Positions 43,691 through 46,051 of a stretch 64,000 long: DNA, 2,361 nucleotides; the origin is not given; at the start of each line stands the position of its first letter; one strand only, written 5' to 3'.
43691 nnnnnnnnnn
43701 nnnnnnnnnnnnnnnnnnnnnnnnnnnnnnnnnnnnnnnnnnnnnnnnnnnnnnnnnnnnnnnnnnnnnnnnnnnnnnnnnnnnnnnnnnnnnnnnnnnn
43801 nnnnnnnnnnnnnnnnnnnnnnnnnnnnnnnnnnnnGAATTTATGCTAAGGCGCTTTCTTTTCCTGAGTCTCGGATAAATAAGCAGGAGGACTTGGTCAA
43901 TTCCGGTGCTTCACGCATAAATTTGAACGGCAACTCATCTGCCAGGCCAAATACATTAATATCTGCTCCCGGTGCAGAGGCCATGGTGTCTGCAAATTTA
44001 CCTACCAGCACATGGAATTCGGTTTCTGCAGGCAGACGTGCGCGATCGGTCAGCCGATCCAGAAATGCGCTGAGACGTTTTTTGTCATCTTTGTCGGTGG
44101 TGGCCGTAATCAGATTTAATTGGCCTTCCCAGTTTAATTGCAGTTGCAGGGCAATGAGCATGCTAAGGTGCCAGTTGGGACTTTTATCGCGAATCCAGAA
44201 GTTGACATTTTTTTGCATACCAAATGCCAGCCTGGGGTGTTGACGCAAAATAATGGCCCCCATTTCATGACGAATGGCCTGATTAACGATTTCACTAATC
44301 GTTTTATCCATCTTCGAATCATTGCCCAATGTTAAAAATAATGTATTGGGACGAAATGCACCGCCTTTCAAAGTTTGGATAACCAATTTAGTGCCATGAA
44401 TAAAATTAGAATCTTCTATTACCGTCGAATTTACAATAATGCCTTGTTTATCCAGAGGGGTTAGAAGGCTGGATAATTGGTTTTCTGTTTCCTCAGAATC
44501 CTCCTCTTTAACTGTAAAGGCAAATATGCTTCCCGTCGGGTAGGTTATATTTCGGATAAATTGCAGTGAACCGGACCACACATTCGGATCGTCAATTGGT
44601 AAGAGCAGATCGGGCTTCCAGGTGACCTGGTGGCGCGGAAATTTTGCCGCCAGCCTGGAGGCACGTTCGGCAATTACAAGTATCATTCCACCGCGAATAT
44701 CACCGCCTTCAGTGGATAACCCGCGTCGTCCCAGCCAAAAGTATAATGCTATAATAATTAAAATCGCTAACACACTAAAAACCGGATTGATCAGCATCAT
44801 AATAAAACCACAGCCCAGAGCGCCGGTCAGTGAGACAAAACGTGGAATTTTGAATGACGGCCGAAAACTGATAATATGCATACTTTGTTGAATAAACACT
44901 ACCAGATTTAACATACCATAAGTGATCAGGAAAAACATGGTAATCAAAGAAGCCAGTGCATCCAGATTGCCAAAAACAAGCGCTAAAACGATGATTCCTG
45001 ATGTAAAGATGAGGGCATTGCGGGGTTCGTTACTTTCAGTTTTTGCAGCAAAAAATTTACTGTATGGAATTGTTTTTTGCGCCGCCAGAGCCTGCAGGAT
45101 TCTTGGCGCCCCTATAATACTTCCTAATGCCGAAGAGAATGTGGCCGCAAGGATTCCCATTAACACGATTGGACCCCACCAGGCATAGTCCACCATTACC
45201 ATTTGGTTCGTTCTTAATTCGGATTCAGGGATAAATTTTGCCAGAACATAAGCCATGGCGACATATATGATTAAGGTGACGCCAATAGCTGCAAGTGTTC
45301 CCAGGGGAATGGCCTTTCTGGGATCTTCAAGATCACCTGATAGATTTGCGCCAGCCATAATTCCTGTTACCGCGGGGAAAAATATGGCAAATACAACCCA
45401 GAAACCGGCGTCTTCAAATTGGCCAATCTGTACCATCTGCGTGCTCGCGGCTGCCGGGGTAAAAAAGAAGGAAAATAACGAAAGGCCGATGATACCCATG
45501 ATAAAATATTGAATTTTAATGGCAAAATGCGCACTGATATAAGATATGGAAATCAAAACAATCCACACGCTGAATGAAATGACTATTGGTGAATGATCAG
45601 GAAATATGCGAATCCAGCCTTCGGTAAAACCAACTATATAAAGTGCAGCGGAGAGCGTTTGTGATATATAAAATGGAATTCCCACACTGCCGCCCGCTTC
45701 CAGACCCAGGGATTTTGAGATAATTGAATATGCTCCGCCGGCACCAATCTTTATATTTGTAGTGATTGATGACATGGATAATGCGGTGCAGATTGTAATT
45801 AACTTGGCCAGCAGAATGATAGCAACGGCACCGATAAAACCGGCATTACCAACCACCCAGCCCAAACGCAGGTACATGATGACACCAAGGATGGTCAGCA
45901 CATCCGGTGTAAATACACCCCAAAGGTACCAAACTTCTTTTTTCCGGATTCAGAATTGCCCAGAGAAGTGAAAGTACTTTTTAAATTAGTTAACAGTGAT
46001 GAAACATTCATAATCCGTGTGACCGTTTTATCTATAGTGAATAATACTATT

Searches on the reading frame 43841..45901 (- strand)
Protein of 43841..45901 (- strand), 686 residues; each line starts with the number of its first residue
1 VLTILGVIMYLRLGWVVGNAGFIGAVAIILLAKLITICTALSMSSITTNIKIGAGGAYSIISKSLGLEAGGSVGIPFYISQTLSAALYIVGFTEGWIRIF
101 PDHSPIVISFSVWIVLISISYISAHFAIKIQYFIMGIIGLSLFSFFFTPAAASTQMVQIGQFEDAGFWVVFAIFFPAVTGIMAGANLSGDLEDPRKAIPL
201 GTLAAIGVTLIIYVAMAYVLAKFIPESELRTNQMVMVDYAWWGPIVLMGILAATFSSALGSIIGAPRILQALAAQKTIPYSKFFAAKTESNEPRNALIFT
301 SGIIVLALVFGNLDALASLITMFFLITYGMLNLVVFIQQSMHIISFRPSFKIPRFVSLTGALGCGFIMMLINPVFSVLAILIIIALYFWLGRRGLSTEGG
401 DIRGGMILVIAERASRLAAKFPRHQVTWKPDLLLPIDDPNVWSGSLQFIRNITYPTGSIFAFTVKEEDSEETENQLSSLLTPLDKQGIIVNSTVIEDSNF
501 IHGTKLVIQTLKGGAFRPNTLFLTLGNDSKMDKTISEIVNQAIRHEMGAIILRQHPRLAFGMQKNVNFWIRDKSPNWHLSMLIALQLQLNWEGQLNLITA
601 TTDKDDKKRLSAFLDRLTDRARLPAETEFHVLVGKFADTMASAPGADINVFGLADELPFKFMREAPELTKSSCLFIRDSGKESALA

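Call 9: search_protein_families(library=pfam, proteins=[window:43841-45901:-], max_evalue=0.001)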
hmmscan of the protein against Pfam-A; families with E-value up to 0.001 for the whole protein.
window:43841-45901:- (686 aa): 4 families
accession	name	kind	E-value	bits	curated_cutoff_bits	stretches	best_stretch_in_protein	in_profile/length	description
PF00324.27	AA_permease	-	3.5e-47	161.6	24.6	1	1-387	7-423/470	Amino acid permease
PF21554.2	CCC_C_2nd_pro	-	2.1e-31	109.1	27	1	561-685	1-132/132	Prokaryotic cation-chloride cotransporter, C-terminal domain, 2nd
PF21555.2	CCC_C_1st_pro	-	4.4e-22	78.6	27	1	434-557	1-125/128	Prokaryotic cation-chloride cotransporter, C-terminal domain, 1st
PF13520.12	AA_permease_2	-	4.4e-16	59.3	27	1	16-376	24-394/427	Amino acid permease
